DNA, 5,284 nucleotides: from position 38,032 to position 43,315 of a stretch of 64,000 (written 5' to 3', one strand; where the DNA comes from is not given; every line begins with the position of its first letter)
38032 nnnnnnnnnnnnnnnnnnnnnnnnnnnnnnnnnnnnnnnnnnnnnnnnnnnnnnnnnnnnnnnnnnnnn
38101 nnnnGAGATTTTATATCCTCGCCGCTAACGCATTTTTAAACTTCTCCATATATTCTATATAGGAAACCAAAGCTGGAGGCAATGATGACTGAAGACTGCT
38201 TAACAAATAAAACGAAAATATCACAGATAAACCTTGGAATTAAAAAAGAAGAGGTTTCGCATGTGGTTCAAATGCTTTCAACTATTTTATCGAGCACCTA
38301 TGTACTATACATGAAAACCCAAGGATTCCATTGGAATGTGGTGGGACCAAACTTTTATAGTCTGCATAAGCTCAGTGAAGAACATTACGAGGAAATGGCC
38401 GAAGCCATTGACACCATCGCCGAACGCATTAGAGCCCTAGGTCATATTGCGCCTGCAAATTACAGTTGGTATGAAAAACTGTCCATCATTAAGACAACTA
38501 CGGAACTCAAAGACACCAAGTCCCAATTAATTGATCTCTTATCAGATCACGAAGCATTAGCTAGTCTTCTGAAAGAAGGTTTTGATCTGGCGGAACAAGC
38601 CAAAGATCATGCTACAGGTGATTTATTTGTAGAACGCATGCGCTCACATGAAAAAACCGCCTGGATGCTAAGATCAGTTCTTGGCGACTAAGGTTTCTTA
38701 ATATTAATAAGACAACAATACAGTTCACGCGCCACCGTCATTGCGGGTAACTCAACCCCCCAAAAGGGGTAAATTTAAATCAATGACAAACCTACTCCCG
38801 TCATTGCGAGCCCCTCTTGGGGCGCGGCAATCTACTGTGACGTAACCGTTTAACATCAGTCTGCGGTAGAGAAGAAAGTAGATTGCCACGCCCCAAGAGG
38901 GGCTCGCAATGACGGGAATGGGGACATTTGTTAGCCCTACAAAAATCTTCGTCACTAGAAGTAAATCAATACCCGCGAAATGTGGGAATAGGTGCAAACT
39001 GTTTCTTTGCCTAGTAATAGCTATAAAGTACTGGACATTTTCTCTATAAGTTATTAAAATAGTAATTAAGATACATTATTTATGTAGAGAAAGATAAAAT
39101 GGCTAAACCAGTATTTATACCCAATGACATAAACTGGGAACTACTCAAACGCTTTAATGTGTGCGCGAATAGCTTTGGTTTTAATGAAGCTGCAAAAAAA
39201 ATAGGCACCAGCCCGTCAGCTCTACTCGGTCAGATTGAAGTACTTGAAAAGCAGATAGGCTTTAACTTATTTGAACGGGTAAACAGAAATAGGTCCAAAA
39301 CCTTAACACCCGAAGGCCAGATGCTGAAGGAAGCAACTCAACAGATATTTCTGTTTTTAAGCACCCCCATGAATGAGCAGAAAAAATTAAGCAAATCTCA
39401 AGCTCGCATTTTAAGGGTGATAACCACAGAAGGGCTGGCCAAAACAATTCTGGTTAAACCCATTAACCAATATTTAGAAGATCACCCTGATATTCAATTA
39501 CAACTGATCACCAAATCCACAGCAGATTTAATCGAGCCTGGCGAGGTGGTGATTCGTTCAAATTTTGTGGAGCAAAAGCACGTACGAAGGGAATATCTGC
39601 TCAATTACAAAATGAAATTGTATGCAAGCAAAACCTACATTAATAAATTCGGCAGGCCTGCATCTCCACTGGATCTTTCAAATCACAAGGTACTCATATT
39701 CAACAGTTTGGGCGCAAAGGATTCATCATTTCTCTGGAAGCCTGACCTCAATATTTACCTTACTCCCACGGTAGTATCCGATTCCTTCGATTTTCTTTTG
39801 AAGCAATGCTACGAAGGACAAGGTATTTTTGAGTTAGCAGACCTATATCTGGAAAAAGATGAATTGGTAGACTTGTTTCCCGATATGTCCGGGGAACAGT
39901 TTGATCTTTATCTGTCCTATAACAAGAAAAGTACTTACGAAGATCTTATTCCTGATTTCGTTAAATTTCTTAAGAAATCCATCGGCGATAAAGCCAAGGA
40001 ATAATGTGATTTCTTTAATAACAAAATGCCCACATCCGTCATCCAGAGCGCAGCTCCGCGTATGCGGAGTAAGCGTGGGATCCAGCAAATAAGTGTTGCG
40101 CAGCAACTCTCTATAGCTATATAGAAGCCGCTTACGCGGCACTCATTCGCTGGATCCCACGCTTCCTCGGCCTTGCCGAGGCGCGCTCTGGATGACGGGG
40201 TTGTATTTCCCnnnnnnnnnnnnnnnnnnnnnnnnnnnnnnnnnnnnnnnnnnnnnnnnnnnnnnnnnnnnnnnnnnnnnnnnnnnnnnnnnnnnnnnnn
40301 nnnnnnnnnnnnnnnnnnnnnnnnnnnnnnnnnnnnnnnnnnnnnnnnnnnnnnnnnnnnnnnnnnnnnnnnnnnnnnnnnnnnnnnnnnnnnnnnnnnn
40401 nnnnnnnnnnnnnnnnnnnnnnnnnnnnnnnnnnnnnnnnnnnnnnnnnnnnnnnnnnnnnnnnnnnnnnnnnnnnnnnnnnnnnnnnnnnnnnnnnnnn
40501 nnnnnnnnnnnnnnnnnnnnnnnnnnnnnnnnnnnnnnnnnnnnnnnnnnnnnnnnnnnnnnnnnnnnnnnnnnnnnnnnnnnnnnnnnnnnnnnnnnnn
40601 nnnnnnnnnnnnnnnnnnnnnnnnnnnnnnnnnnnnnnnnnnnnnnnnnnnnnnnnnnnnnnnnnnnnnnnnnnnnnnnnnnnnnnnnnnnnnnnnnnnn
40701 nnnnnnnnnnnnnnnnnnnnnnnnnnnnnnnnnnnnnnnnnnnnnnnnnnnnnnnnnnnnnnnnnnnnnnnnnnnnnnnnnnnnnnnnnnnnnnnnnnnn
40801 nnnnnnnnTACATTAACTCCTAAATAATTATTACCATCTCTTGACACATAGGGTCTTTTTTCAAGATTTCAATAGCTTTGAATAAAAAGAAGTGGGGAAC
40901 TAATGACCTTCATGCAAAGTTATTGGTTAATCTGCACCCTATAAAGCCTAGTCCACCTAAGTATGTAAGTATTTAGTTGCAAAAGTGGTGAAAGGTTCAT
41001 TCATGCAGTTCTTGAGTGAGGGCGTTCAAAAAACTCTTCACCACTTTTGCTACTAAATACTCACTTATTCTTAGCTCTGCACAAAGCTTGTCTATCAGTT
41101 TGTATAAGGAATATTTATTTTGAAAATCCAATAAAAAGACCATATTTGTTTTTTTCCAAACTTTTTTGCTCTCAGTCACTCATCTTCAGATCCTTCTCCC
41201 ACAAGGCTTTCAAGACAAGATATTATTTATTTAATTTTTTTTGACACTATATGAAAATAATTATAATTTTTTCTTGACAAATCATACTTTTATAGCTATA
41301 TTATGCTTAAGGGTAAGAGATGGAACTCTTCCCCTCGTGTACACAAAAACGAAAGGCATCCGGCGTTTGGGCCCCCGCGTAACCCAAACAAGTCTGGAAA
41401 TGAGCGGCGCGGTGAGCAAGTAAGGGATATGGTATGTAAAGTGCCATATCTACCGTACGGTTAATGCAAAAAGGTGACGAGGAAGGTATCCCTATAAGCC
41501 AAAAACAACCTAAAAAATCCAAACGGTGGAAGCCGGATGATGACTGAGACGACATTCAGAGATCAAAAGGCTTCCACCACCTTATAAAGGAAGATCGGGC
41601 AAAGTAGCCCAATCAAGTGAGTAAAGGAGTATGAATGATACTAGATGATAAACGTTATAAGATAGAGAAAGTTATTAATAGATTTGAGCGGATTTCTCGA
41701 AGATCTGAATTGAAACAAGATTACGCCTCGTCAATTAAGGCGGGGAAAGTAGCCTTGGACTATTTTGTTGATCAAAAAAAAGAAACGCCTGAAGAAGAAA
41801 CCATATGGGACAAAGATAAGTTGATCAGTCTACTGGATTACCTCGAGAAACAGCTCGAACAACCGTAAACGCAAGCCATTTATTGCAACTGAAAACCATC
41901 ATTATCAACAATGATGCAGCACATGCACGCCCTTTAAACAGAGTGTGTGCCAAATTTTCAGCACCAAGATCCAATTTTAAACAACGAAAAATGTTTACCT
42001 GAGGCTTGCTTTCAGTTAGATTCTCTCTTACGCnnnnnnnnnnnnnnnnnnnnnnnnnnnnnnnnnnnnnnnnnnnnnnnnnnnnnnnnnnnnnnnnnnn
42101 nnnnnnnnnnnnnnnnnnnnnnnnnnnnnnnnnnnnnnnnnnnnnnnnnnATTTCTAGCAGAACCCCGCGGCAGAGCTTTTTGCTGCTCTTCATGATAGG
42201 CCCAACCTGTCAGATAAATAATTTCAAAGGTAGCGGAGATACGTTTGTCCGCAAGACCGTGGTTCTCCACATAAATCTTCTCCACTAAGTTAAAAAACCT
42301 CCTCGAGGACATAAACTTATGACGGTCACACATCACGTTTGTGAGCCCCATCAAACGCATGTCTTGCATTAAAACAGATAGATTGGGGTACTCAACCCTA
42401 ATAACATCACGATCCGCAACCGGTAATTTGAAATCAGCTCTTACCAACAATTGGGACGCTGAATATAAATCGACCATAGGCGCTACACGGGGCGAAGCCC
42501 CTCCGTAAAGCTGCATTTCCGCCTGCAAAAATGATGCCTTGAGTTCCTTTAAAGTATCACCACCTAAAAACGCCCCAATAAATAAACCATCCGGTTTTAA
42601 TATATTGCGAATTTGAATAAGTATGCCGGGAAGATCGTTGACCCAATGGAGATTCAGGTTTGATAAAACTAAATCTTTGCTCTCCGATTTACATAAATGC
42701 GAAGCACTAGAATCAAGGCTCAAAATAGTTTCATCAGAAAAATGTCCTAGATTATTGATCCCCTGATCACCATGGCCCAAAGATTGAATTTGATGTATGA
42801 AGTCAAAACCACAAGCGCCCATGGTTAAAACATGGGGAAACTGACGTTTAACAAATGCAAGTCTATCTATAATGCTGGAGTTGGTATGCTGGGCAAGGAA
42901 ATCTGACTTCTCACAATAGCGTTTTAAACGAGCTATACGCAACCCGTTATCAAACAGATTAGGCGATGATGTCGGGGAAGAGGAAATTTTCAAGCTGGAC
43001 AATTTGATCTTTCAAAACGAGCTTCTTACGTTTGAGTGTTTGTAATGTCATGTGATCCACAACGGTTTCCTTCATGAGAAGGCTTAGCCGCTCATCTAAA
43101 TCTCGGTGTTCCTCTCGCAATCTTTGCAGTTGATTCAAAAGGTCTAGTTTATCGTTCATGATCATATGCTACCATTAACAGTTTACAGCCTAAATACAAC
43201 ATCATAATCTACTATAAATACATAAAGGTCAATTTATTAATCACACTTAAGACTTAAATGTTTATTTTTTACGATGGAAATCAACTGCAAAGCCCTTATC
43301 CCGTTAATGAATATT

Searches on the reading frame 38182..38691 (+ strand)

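Call 3: search_protein_families(library=pfam, proteins=[window:38182-38691:+], max_evalue=1)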
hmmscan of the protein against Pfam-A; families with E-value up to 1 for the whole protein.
window:38182-38691:+ (169 aa): 6 families
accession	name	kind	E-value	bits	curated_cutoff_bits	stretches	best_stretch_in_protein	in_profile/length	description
PF00210.30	Ferritin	-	1.1e-26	94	24.5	1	31-168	3-137/142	Ferritin-like domain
PF19174.5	DUF5856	-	0.00012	23.5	34.6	1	57-132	5-82/94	Family of unknown function (DUF5856)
PF25817.1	ICE1_C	-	0.038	14.2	27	1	17-82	114-177/193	Little elongation complex subunit 1, C-terminal domain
PF06025.17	DUF913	-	0.061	12.8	24.7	1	28-114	205-291/382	Domain of Unknown Function (DUF913)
PF18732.6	HEPN_AbiA_CTD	-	0.099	13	27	1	58-122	64-126/132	HEPN like, Abia C-terminal domain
PF00482.28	T2SSF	-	0.12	12.8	25.2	1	60-139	18-90/125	Type II secretion system (T2SS), protein F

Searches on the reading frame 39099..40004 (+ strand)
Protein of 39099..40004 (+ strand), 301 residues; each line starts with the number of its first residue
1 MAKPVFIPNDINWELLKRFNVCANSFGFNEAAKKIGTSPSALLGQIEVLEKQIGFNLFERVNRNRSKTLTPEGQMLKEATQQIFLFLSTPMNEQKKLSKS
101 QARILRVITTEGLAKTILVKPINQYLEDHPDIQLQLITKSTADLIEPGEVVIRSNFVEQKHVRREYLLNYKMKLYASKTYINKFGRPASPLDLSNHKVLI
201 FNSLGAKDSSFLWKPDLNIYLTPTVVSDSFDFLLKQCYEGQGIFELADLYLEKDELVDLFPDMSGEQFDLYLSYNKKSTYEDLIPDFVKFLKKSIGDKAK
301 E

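Call 3: search_protein_families(library=pfam, proteins=[window:39099-40004:+], max_evalue=1)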
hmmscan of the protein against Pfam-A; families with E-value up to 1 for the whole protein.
window:39099-40004:+ (301 aa): 2 families
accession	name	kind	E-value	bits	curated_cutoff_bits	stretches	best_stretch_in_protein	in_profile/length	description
PF03466.25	LysR_substrate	-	3.2e-14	53.2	28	1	101-293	4-206/209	LysR substrate binding domain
PF00126.33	HTH_1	-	4e-11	43.1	26.6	1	14-74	2-60/60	Bacterial regulatory helix-turn-helix protein, lysR family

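Call 4: search_protein_families(library=ncbifam, proteins=[window:39099-40004:+], max_evalue=1)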
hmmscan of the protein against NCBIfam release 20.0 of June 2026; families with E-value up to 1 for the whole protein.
window:39099-40004:+ (301 aa): 49 families (the best 25 are shown)
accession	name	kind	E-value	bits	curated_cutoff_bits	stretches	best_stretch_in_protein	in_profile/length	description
NF040888.1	trans_reg_YafC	equivalog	2.7e-25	88.8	470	1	14-293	6-291/293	DNA-binding transcriptional regulator YafC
NF008352.0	PRK11139.1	subfamily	5.7e-22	78.2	288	1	16-299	11-296/305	transcriptional regulator GcvA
NF007491.0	PRK10086.1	equivalog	5.9e-18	64.7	316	1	16-295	22-309/313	DNA-binding transcriptional regulator DsdC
TIGR03418.1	chol_sulf_TF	equivalog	2.4e-16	59.6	324.8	1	14-293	4-290/291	choline sulfate utilization transcriptional regulator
NF007315.1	PRK09801.1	equivalog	1.2e-14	54.1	398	1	23-264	18-266/301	L-tartrate utilization transcriptional activator TtdR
NF008722.0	PRK11716.1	equivalog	7e-14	51.5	246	1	13-145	3-133/293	HTH-type transcriptional activator IlvY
NF007917.1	PRK10632.1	equivalog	1.6e-12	47.2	425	1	26-223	17-214/303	HTH-type transcriptional activator AaeR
NF040786.1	LysR_Sec_metab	equivalog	3.9e-12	45.8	250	1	12-144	2-132/298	selenium metabolism-associated LysR family transcriptional regulator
NF053705.1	TransRegGltCGpos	equivalog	2.5e-11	43.3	350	1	16-146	6-134/300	glutamate biosynthesis transcriptional regulator GltC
TIGR02036.1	dsdC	equivalog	2.9e-11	42.9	352.4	1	16-140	13-133/302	DNA-binding transcriptional regulator DsdC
NF007439.0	PRK09986.1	equivalog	3.5e-11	43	290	1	11-142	7-136/296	LysR family transcriptional regulator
NF052633.1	LysR_TF_PsrA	exception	9.9e-11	41.1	540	1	19-146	13-138/297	L-proline-binding transcription factor PsrA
NF045990.1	TransRegCbbRRhodb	equivalog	2.3e-10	40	450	1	16-142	11-136/304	LysR family regulator CbbR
NF045775.1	acetoin_reg_AlsR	exception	6.9e-10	38.9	430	1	16-145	6-133/290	acetoin biosynthesis transcriptional regulator AlsR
NF002964.0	PRK03635.1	subfamily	7.4e-10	38.4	197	1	12-264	4-262/297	ArgP/LysG family DNA-binding transcriptional regulator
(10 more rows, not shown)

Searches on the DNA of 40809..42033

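Call 73: search_rna_families(source=window, start=40809, end=42033, threshold=evalue, max_evalue=1, show_alignments=2)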
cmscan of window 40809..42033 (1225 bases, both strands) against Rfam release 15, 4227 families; matches with E-value up to 1: 7.
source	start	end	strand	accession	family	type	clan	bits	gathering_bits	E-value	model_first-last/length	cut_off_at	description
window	40967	41062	-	RF01061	mir-548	Gene; miRNA;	-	36.5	90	4e-05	1-84/84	no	mir-548 microRNA precursor family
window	40959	41070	+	RF04156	MIR2670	Gene; miRNA;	-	27.9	117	0.0015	1-200/200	no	MIR2670 microRNA precursor family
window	40968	41061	+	RF04205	MIR2606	Gene; miRNA;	-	24.5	139.7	0.61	1-165/165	no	MIR2606 microRNA precursor family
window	40968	41061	+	RF00969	mir-556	Gene; miRNA;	-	24.2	84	0.092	1-88/88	no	mir-556 microRNA precursor family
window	40818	40905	+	RF01054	preQ1-II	Cis-reg; riboswitch;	-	22.5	47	0.57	1-99/99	no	PreQ1-II (pre queuosine) riboswitch aptamer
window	41586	41641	-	RF01489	sbrA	Gene; sRNA;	-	18.3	45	0.89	1-71/71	no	Listeria sRNA sbrA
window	40964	41065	-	RF04207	MIR5048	Gene; miRNA;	-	18.1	160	0.11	1-356/356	no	MIR5048 microRNA precursor family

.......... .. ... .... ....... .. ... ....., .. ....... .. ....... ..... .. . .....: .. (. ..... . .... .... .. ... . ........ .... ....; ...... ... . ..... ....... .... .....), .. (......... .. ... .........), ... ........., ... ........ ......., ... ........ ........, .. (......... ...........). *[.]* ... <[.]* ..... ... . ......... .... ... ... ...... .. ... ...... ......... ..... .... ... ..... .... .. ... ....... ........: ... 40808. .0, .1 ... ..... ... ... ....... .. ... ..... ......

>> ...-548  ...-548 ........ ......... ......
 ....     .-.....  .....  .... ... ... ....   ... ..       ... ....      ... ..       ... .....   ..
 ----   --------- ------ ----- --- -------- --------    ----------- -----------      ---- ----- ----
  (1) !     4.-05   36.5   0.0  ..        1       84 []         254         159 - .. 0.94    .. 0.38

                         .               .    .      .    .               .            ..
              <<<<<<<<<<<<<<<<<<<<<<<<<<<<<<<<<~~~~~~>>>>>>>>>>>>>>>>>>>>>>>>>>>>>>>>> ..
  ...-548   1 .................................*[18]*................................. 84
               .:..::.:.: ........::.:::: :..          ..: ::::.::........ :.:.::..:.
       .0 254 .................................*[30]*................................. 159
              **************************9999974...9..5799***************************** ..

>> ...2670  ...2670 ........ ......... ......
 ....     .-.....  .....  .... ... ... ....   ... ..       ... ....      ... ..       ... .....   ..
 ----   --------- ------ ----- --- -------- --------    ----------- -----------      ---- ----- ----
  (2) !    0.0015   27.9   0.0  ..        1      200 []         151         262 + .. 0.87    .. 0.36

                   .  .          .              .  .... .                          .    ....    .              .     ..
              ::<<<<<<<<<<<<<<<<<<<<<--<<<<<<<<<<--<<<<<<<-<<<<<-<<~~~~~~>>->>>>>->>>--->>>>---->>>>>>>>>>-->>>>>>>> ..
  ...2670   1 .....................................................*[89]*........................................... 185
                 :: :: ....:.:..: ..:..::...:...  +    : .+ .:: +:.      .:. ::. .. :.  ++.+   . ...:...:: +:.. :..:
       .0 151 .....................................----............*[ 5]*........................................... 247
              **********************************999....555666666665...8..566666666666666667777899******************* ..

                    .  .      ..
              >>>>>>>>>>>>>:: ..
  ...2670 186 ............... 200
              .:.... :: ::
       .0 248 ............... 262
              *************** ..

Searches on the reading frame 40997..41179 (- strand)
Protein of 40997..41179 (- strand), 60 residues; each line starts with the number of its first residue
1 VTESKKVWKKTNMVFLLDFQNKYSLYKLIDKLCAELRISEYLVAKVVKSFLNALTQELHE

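Call 3: search_protein_families(library=pfam, proteins=[window:40997-41179:-], max_evalue=1)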
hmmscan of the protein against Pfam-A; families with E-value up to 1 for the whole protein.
window:40997-41179:- (60 aa): 1 family
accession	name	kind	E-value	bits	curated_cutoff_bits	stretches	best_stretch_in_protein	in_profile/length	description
PF00216.26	Bac_DNA_binding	-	0.17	12.6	22.4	1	27-59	5-37/90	Bacterial DNA-binding protein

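Call 4: search_protein_families(library=ncbifam, proteins=[window:40997-41179:-], max_evalue=1)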
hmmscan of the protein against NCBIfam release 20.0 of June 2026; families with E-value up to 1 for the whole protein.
window:40997-41179:- (60 aa): 1 family
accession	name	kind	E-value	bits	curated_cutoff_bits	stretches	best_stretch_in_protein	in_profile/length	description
NF007084.0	PRK09539.1-1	equivalog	0.068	13.1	162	1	5-41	80-116/140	tRNA-splicing endonuclease subunit beta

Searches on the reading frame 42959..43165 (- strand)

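Call 21: search_protein_families(library=pfam, proteins=[window:42959-43165:-], max_evalue=0.01)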
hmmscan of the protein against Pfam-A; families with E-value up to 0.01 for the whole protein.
window:42959-43165:- (68 aa): 1 family
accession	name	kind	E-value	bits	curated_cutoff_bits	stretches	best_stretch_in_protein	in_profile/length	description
PF04325.18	DUF465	-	1.9e-11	44.2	25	1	13-59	1-48/48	Protein of unknown function (DUF465)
